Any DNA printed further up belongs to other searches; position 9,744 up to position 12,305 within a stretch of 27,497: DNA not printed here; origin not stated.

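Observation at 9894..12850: Compact glycyl radical enzyme with C-x-E active site and atypical Gly motif, plus short activase; substrate unknown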

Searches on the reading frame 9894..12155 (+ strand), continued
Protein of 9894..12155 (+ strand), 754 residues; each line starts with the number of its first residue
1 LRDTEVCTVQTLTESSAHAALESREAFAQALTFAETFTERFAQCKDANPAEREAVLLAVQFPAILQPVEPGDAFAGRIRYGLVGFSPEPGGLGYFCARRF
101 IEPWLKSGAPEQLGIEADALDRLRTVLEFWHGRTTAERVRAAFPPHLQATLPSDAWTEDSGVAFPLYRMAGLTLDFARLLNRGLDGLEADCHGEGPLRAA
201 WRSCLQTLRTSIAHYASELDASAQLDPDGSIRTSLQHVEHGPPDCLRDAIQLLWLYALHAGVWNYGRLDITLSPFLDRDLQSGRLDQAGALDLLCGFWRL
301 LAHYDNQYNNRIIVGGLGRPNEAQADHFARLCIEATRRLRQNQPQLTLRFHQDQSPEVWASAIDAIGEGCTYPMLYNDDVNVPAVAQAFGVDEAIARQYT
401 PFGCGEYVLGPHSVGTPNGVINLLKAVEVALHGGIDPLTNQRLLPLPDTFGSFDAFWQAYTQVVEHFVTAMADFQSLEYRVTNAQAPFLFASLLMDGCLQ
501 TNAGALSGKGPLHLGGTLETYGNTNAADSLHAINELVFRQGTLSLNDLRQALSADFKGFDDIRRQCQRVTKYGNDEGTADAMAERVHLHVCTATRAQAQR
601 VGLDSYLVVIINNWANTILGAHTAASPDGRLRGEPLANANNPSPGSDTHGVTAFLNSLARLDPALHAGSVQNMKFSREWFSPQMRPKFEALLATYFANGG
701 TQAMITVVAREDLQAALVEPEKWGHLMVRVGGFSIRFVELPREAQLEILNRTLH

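Call 15: find_encoding_contigs(protein=P0002, flank=8000, max_places=2)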
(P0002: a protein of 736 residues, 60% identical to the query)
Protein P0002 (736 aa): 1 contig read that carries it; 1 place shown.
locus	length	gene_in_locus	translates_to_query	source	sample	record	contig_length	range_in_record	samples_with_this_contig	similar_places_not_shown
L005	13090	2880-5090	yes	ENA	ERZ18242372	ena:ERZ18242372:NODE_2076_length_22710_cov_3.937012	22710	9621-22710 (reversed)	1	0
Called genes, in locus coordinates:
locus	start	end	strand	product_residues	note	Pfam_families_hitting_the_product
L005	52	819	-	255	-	-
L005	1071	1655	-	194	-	-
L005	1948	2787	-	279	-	PF12833:HTH_18, PF00165:HTH_AraC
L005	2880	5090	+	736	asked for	PF02901:PFL-like, PF01228:Gly_radical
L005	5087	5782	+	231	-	PF13353:Fer4_12, PF04055:Radical_SAM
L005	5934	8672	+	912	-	PF22842:Pel9A-like_beta_helix, PF13229:Beta_helix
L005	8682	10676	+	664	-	PF05345:He_PIG, PF06452:CBM9_1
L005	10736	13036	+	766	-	-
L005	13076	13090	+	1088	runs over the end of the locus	PF01011:PQQ (faint), PF13360:PQQ_2, PF13570:Beta-prop_ACSF4, PF13360:PQQ_2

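Call 25: find_related_loci(query=A1, collection=genome_contigs, flank=8000)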
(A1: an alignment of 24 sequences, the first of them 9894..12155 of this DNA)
Query A1 (754 aa) in genome_contigs; peptide patterns used: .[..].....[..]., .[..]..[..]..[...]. (x = any residue, [..] = any of these).
137 stretches matched a pattern; 135 encode a relative of the query (tblastn E <= 1e-3); the best 80 are kept; 80 distinct loci.
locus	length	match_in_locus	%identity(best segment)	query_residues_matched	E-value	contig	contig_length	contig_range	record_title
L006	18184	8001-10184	58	9-754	0e+0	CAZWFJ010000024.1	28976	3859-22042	MAG TPA_asm: uncultured Puniceicoccaceae bacterium isolate SRP332253_co1_109 genome assembly, contig: NODE_2312_length_2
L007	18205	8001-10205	56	8-754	0e+0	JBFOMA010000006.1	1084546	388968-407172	MAG: Puniceicoccaceae bacterium isolate PD13Bin-3-1 c_000000000006, whole genome shotgun sequence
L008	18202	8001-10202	57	4-754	0e+0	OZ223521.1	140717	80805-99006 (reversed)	MAG: uncultured Ruficoccus sp. isolate b2a3d85c-2e17-47e2-9e32-7ac6437316b9 genome assembly, chromosome: 50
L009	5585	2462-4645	57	9-754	0e+0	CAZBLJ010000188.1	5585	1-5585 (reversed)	MAG TPA_asm: uncultured Puniceicoccaceae bacterium isolate binchicken_co15_216 genome assembly, contig: NODE_14019_lengt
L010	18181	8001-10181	56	8-754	0e+0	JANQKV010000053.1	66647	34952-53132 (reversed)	MAG: Opitutaceae bacterium isolate PL25a_bin.28 k99_2073260, whole genome shotgun sequence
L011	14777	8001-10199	57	9-754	0e+0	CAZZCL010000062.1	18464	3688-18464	MAG TPA_asm: uncultured Chthoniobacterales bacterium isolate SRP141376_co5_55 genome assembly, contig: NODE_7315_length_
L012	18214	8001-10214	57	9-754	0e+0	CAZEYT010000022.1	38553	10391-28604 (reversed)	MAG TPA_asm: uncultured Chthoniobacterales bacterium isolate SRP242652_co2_96 genome assembly, contig: NODE_1242_length_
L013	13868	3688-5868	55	9-754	0e+0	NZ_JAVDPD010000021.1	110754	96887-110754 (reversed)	Cerasicoccus maritimus strain NBRC 105382 contig21, whole genome shotgun sequence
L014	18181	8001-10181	54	9-754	0e+0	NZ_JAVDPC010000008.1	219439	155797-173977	Cerasicoccus frondis strain NBRC 105381 contig8, whole genome shotgun sequence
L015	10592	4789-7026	54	27-754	0e+0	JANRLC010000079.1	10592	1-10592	MAG: Verrucomicrobiota bacterium isolate bins.134 k141_730522, whole genome shotgun sequence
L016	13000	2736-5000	54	3-754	0e+0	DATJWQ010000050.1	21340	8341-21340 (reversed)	MAG TPA_asm: Verrucomicrobiia bacterium isolate SMAG_U15103 k141_3353365, whole genome shotgun sequence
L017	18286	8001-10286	53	9-754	0e+0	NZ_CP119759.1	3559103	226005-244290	Nibricoccus sp. IMCC34717 chromosome, complete genome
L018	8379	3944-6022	54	37-754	0e+0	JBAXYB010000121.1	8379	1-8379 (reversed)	MAG: Verrucomicrobiota bacterium isolate ELA754 MAG754_121, whole genome shotgun sequence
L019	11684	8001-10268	52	11-754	0e+0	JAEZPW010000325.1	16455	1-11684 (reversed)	MAG: Acidobacteria bacterium isolate OH_CFB_66 k127_1191780, whole genome shotgun sequence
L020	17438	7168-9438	52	4-754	0e+0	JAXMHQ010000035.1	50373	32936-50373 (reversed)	MAG: Verrucomicrobiota bacterium isolate STL-VER8 C4.26.fa-35, whole genome shotgun sequence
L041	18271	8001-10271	51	8-754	0e+0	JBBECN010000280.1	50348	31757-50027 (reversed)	MAG: Akkermansiaceae bacterium isolate LejiaF_59_30 Lejia_F_980_length_50348_cov_16, whole genome shotgun sequence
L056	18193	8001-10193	42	37-754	6e-179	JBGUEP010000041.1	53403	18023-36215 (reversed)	MAG: Prolixibacteraceae bacterium isolate DXN-05 NODE_151_length_53403_cov_11.787583, whole genome shotgun sequence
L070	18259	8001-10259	41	36-754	2e-166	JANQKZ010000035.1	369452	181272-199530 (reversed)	MAG: Opitutales bacterium isolate PL25a_bin.31 k99_1869772, whole genome shotgun sequence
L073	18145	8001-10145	42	31-754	8e-165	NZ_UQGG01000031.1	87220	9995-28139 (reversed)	Uncultured Robinsoniella sp. isolate UMGS248, whole genome shotgun sequence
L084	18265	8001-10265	41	5-754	0e+0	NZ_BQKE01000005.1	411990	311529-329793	Persicobacter diffluens strain NBRC 15940 pPD4, whole genome shotgun sequence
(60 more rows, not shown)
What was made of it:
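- The 80 loci examined out of 135 matches span Verrucomicrobiota, Planctomycetota, Acidobacteriota, Bacteroidota, Bacillota, Spirochaetota and others (call 25).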

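Call 33: search_protein_representatives(protein=window:9894-12155:+)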
Query: 754 residues. Proteins with E-value up to 0.001 (for the whole library): 4339; up to 1e-10: 2806; up to 1e-30: 1187. The best 150 are listed.
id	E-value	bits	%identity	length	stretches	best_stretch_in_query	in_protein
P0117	1.2e-229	781.1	55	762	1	19-753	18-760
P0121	1.2e-209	715.1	51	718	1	24-754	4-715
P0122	1.4e-192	658.6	47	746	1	27-753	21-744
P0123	1.9e-191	654.8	51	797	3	230-754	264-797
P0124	6.7e-188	643.1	47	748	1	33-754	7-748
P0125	2.1e-182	625.0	48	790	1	41-754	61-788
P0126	2.0e-181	621.7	44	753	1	20-754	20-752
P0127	1.1e-179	616.0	44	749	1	31-754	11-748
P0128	9.7e-179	612.8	47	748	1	37-754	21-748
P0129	1.1e-178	612.6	46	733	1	33-754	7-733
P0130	6.8e-175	600.1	44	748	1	31-754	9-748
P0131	4.9e-173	594.0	55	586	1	10-529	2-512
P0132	5.9e-173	593.7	46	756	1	31-754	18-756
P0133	4.4e-172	590.8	46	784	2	86-753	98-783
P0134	7.4e-171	586.8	44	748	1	25-754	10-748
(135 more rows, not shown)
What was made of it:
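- About 100 full-length clusters at 50% identity exist (call 33).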

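Call 38: search_protein_families(library=ncbifam, proteins=[L001:6367-7182:+, L001:7190-8026:+, L001:5470-6294:-, L017:6284-7123:+, L017:7136-7990:+], max_evalue=0.01)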
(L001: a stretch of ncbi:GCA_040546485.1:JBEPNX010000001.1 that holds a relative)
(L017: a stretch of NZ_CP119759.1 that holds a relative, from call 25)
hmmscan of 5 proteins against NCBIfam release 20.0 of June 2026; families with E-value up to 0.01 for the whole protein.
L001:6367-7182:+ (272 aa): 3 families
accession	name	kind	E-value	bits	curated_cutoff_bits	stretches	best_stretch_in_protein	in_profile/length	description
TIGR01762.1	chlorin-enz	subfamily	3e-16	59.6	226.3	1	9-231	3-257/288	chlorinating enzyme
NF052437.1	MPhHdxlPhnYGIM8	equivalog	1.6e-06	27.8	500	1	77-230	85-224/260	methylphosphonate hydroxylase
TIGR02408.1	ectoine_ThpD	equivalog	0.00048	19.6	336.5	1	11-151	19-171/277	ectoine hydroxylase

L001:7190-8026:+ (279 aa): 2 families
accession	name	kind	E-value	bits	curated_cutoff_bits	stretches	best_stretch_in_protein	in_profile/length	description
NF043033.1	OxoTetrIsom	equivalog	0.0068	16.2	325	1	18-67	18-66/251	2-oxo-tetronate isomerase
TIGR03234.1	OH-pyruv-isom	equivalog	0.0075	15.6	353.45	0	14-66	13-64/254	hydroxypyruvate isomerase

L001:5470-6294:- (274 aa): 31 families (the best 25 are shown)
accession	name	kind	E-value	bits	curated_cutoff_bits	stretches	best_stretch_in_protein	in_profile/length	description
NF010028.0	PRK13503.1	equivalog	1.9e-21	76.7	288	1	31-270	30-274/278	HTH-type transcriptional activator RhaS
NF007633.0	PRK10296.1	equivalog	9.1e-18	64.7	264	1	163-273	168-279/280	transcriptional regulator ChbR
NF010026.0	PRK13501.1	equivalog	1.4e-16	60.5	363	1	14-271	16-280/290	HTH-type transcriptional activator RhaR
NF010025.2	PRK13500.1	equivalog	1.9e-16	60.5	525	1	29-268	31-277/282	HTH-type transcriptional activator RhaR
NF010027.0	PRK13502.1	equivalog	7.4e-15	55.1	384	1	30-266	32-275/282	HTH-type transcriptional activator RhaR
NF007860.0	PRK10572.1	equivalog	8.8e-15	54.3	208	1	196-270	212-286/292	arabinose operon transcriptional regulator AraC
NF006902.0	PRK09393.1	equivalog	1.1e-14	54.4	425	1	185-271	238-324/327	transcriptional regulator FtrA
NF052371.1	TransRegGbdRPseu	equivalog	3.2e-13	49.5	480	1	190-269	248-327/365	choline metabolism transcriptional regulator GbdR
NF047455.1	TF_Staph_AryK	equivalog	1.8e-11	43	850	1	186-269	176-259/759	transcriptional regulator AryK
NF007584.0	PRK10219.1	equivalog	3.2e-11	43.5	174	1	190-268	28-106/107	superoxide response transcriptional regulator SoxS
NF049932.1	TranspRegBtr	equivalog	6.2e-11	41.5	900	1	186-266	183-263/531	bacillibactin transport transcriptional regulator Btr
NF047788.1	TransRegPocR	equivalog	2.3e-10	40.3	500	1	200-270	222-292/296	transcriptional regulator PocR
NF012144.2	ramA_TF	equivalog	1.4e-08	35.1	180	1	189-267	27-105/108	RamA family antibiotic efflux transcriptional regulator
NF007693.0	PRK10371.1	equivalog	2.1e-08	33.7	253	1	204-267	235-298/309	transcriptional regulator MelR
TIGR02297.1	HpaA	equivalog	2.4e-08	33.6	274.65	1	208-268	226-287/287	4-hydroxyphenylacetate catabolism regulatory protein HpaA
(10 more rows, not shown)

L017:6284-7123:+ (280 aa): 2 families
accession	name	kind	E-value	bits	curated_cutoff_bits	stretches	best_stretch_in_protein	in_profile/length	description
TIGR01762.1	chlorin-enz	subfamily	1.1e-13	51.1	226.3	1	72-232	66-253/288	chlorinating enzyme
TIGR02408.1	ectoine_ThpD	equivalog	3.3e-10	39.7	336.5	1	9-225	12-247/277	ectoine hydroxylase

L017:7136-7990:+ (285 aa): 0 families
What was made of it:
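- AraC is the closest NCBIfam relative of RhaS/RhaR/ChbR/AraC (call 38). The regulators are sugar-type AraC proteins (call 38).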

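Call 39: search_solved_structures(query=L001:6367-7182:+, max_evalue=0.01)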
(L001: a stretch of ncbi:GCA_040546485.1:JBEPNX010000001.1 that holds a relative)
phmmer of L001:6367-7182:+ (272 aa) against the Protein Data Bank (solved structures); distinct sequences matched with E-value up to 0.01: 19.
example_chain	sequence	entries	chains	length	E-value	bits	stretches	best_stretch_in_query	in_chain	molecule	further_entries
6zyk_A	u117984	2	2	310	2.2e-16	63.4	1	10-222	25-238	Monooxygenase | Uncharacterized protein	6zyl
4xab_A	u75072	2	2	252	7.4e-14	55.1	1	50-227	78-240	EvdO2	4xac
3gja_A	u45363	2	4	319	5e-13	52.4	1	5-167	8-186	CytC3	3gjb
2a1x_A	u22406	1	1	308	3.3e-09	39.9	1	64-159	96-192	Phytanoyl-CoA dioxygenase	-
2opw_A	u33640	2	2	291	1e-08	38.3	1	89-225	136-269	PHYHD1 protein | Phytanoyl-CoA dioxygenase domain-containing protein 1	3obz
2fct_A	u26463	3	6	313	1.5e-08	37.8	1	62-226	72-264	syringomycin biosynthesis enzyme 2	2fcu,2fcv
3emr_A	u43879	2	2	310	1.7e-07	34.3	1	16-213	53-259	EctD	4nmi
5epa_A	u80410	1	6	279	2e-06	30.8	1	4-245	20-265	SnoK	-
9c9n_A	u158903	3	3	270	3.2e-06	30.1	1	7-153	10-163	Fe/2-OG dependent dioxygenase MysH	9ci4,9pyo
9pze_A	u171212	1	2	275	3.5e-06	30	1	7-153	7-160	Fe/2-OG dependent dioxygenase MysH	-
6ec3_A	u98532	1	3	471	9e-06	28.6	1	66-220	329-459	Methyltransferase domain-containing protein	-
7dt0_A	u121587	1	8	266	4e-05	26.5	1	8-213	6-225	Phytanoyl-CoA dioxygenase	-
4xbz_A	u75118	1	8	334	0.00016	24.5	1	75-216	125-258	EvdO1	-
4mhr_A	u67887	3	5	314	0.0002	24.2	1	60-152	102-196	Ectoine hydroxylase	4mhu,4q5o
7dzz_A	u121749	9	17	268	0.00034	23.4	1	8-213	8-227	Phytanoyl-CoA dioxygenase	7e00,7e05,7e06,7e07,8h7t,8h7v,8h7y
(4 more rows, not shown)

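Call 40: search_solved_structures(query=L001:7190-8026:+, max_evalue=0.01)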
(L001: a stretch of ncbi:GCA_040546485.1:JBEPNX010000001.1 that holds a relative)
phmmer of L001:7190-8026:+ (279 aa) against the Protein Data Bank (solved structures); distinct sequences matched with E-value up to 0.01: 0.
